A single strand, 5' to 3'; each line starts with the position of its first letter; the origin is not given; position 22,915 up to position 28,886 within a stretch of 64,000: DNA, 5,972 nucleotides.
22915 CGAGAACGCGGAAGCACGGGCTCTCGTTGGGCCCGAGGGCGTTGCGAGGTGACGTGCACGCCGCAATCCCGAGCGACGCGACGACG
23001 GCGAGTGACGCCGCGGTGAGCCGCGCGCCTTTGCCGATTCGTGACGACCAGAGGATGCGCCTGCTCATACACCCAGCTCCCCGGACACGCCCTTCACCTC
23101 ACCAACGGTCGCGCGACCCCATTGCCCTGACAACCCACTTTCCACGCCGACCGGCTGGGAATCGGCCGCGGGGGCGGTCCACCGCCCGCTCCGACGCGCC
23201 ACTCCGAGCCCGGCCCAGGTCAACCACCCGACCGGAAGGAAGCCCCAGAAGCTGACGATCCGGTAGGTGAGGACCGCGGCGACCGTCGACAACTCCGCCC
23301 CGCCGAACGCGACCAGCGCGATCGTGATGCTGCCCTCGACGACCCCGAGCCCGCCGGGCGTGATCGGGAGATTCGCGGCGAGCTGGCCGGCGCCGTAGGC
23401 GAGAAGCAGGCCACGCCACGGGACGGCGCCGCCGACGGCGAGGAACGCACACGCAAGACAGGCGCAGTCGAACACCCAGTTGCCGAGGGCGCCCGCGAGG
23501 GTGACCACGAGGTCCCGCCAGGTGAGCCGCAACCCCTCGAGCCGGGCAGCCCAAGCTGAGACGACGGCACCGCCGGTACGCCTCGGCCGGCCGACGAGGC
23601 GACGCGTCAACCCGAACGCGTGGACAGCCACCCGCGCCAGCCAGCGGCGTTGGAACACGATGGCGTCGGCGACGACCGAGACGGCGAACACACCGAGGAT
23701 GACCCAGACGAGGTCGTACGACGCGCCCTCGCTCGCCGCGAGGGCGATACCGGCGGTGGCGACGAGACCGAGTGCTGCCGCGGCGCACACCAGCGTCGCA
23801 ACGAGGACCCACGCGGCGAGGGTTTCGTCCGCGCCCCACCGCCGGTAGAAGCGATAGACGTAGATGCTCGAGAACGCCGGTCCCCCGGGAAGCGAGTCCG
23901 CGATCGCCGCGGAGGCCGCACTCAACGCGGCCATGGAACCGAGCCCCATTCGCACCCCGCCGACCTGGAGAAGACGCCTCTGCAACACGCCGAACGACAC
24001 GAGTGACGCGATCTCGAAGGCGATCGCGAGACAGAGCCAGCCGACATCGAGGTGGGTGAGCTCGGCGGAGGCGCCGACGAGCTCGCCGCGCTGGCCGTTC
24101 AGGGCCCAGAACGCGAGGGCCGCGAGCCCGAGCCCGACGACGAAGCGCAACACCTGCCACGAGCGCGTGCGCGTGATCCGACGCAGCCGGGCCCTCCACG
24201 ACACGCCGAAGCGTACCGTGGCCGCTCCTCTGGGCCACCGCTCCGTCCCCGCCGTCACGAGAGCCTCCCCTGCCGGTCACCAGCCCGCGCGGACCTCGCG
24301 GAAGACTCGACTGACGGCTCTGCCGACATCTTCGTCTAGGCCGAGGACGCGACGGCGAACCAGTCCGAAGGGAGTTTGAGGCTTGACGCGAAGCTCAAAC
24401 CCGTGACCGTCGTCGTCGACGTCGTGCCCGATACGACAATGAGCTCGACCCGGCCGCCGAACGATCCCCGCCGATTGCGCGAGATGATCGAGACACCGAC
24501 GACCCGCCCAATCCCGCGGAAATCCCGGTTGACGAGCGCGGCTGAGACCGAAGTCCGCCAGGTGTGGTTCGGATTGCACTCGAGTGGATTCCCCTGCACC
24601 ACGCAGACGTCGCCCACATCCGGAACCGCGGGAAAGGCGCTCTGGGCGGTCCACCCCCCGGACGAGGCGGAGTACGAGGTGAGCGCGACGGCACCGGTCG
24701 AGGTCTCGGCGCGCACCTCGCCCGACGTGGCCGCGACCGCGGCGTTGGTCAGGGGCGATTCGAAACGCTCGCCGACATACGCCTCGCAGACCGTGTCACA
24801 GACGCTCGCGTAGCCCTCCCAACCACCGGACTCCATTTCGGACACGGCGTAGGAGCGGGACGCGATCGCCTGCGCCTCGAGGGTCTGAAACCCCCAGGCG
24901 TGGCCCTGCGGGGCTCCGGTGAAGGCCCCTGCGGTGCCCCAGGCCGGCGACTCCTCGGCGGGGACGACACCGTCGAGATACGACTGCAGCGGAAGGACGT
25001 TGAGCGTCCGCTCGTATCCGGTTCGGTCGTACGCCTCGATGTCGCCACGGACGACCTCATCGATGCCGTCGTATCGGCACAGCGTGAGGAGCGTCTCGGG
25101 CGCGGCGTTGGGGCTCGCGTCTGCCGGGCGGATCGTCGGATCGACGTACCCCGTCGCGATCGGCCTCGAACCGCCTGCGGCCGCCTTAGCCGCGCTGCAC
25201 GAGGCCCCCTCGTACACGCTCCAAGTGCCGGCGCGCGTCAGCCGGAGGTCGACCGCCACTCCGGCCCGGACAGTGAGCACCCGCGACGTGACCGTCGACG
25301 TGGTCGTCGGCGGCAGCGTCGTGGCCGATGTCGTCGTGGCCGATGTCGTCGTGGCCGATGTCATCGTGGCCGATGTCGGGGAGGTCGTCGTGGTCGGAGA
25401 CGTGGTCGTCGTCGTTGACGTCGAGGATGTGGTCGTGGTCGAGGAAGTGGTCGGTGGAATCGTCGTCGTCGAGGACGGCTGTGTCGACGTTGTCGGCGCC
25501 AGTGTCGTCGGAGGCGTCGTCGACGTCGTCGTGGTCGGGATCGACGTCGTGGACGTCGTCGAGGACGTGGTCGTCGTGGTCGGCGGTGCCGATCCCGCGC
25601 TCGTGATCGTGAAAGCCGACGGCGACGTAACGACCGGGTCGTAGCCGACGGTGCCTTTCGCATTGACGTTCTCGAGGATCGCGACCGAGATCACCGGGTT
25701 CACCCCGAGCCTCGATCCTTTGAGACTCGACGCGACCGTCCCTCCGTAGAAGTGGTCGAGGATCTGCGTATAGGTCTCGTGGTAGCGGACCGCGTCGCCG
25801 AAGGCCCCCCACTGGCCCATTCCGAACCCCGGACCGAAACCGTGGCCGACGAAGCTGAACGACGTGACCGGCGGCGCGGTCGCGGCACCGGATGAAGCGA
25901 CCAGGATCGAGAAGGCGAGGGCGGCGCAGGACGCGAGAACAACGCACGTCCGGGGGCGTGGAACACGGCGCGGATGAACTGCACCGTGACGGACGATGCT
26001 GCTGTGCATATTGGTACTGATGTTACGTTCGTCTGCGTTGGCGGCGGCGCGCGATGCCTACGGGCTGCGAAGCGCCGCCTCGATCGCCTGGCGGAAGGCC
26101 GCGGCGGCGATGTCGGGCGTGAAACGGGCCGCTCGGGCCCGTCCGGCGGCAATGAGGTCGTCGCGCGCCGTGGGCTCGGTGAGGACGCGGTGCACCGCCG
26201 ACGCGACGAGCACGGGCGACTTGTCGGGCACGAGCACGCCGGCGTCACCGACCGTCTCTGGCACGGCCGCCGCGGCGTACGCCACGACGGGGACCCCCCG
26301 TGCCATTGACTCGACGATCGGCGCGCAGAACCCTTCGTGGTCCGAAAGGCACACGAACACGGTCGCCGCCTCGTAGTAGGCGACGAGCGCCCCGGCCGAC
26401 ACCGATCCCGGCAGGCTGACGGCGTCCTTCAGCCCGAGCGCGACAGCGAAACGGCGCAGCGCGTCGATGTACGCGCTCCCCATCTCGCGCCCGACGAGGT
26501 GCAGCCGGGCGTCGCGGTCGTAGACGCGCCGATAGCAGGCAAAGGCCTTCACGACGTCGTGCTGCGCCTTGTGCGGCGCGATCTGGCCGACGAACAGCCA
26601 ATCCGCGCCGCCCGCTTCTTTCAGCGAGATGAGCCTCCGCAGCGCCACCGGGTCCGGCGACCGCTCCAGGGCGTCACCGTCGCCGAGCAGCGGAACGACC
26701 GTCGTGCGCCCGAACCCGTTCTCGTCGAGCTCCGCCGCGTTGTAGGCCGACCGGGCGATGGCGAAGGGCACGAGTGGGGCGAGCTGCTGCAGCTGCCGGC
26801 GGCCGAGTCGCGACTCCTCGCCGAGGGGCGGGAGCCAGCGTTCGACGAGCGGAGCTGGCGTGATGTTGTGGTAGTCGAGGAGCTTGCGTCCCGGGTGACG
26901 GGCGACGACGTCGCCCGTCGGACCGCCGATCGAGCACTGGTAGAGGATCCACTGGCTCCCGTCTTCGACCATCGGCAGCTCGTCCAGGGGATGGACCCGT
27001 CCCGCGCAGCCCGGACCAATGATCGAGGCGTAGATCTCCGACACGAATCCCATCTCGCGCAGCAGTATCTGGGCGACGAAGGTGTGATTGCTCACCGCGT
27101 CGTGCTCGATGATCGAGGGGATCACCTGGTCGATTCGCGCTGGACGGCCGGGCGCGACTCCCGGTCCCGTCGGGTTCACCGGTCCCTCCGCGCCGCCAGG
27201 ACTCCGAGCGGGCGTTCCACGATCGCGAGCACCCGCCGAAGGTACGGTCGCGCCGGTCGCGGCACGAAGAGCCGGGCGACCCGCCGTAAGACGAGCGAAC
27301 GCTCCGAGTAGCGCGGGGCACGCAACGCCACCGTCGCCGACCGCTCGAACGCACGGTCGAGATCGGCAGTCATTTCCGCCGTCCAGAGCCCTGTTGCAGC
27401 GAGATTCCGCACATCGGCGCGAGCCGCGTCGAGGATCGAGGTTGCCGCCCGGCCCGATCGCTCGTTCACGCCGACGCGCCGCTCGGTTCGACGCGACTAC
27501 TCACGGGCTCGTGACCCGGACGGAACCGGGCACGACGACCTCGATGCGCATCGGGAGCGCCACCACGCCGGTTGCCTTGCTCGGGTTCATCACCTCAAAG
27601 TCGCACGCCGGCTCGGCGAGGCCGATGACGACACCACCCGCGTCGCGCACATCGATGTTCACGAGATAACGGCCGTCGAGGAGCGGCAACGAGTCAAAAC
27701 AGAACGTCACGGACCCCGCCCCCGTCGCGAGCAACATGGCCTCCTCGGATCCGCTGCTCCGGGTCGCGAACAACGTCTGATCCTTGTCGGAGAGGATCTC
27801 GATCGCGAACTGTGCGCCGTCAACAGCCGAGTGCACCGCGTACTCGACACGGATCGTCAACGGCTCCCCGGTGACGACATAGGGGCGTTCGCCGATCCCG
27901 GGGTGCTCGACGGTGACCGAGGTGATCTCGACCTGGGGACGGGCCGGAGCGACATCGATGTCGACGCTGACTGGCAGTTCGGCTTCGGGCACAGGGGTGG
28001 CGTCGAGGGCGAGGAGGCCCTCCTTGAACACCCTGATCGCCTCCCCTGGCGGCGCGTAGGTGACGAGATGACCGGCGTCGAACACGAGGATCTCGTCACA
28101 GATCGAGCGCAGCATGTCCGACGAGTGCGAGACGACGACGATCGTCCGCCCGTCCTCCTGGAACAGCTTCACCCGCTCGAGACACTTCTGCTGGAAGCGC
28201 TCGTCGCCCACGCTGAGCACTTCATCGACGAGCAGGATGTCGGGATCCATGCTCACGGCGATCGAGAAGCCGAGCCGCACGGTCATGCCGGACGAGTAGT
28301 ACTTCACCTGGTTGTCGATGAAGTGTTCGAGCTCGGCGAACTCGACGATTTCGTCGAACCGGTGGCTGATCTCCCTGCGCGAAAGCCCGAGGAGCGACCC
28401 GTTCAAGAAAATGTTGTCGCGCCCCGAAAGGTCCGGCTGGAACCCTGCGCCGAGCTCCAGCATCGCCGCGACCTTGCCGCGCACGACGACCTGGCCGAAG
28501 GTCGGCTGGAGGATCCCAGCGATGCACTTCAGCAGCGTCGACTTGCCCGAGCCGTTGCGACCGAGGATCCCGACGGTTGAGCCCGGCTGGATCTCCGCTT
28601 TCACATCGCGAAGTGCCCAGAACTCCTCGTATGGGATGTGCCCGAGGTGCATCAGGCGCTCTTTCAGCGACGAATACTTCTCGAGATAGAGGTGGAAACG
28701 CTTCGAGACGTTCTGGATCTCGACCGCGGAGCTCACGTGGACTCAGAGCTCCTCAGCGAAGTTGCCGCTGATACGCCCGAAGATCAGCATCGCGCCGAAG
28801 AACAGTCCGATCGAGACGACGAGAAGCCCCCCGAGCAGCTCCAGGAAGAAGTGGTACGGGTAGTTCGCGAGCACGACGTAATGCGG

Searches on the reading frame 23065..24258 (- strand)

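Call 35: search_protein_families(library=pfam, proteins=[window:23065-24258:-], max_evalue=0.0001)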
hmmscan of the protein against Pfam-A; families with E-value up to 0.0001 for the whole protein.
window:23065-24258:- (397 aa): 1 family
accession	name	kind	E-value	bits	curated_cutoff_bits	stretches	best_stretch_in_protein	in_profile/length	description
PF03706.18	LPG_synthase_TM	-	1.1e-20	74.8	33.4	1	40-344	2-302/302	Lysylphosphatidylglycerol synthase TM region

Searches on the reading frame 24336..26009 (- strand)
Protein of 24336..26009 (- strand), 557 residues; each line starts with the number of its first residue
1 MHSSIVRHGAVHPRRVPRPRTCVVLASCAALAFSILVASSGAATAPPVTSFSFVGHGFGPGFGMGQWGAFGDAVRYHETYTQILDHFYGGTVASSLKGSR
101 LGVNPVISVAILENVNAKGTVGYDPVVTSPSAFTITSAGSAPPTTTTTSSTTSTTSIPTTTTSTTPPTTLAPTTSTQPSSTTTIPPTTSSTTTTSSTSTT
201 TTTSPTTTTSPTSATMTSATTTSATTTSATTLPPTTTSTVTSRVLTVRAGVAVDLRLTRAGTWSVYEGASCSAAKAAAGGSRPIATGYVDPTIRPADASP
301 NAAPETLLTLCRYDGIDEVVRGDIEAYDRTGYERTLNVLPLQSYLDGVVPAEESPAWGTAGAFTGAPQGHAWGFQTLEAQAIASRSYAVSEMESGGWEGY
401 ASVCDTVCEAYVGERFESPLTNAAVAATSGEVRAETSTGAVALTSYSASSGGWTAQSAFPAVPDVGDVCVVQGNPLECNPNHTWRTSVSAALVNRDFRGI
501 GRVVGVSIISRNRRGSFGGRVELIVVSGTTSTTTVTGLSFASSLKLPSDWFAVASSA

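Call 35: search_protein_families(library=pfam, proteins=[window:24336-26009:-], max_evalue=0.0001)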
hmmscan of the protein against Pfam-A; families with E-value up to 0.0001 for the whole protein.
window:24336-26009:- (557 aa): 1 family
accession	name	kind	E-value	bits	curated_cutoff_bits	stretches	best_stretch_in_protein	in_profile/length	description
PF08486.15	SpoIID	-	5.2e-12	46.7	23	1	334-432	6-94/97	Stage II sporulation protein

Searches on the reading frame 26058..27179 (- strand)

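Call 35: search_protein_families(library=pfam, proteins=[window:26058-27179:-], max_evalue=0.0001)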
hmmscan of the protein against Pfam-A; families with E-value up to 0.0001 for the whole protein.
window:26058-27179:- (373 aa): 2 families
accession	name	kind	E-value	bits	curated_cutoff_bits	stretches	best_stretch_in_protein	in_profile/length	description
PF00534.26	Glycos_transf_1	-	3.9e-27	95.3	26.4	1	193-348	17-171/172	Glycosyl transferases group 1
PF13692.12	Glyco_trans_1_4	-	3.2e-24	86.2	27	1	194-334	4-141/142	Glycosyl transferases group 1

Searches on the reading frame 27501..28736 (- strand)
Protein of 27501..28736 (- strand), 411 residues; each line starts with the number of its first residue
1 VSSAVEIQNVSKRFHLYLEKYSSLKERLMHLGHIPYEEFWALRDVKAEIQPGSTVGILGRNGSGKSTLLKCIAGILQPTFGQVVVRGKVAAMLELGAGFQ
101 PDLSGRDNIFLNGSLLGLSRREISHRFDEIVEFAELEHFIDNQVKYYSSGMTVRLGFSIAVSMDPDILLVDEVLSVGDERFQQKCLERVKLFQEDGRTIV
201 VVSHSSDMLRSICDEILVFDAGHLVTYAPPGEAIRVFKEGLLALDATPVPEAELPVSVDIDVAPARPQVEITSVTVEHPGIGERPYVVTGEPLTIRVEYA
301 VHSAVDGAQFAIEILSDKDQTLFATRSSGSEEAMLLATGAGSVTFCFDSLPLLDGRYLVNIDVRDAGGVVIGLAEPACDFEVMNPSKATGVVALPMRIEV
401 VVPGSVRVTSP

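Call 35: search_protein_families(library=pfam, proteins=[window:27501-28736:-], max_evalue=0.0001)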
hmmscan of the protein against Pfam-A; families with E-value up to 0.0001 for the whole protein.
window:27501-28736:- (411 aa): 4 families
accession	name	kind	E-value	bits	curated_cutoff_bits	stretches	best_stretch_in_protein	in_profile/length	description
PF00005.33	ABC_tran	-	6.8e-21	75.7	25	1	42-173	1-135/137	ABC transporter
PF14524.12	Wzt_C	-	2.8e-15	57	30.4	1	268-393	9-142/143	Wzt C-terminal domain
PF13304.12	AAA_21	-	5.4e-05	23.8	27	0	56-82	3-26/304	AAA domain, putative AbiEii toxin, Type IV TA system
PF02463.25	SMC_N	-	9.5e-05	22.4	40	0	34-73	5-45/220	RecF/RecN/SMC N terminal domain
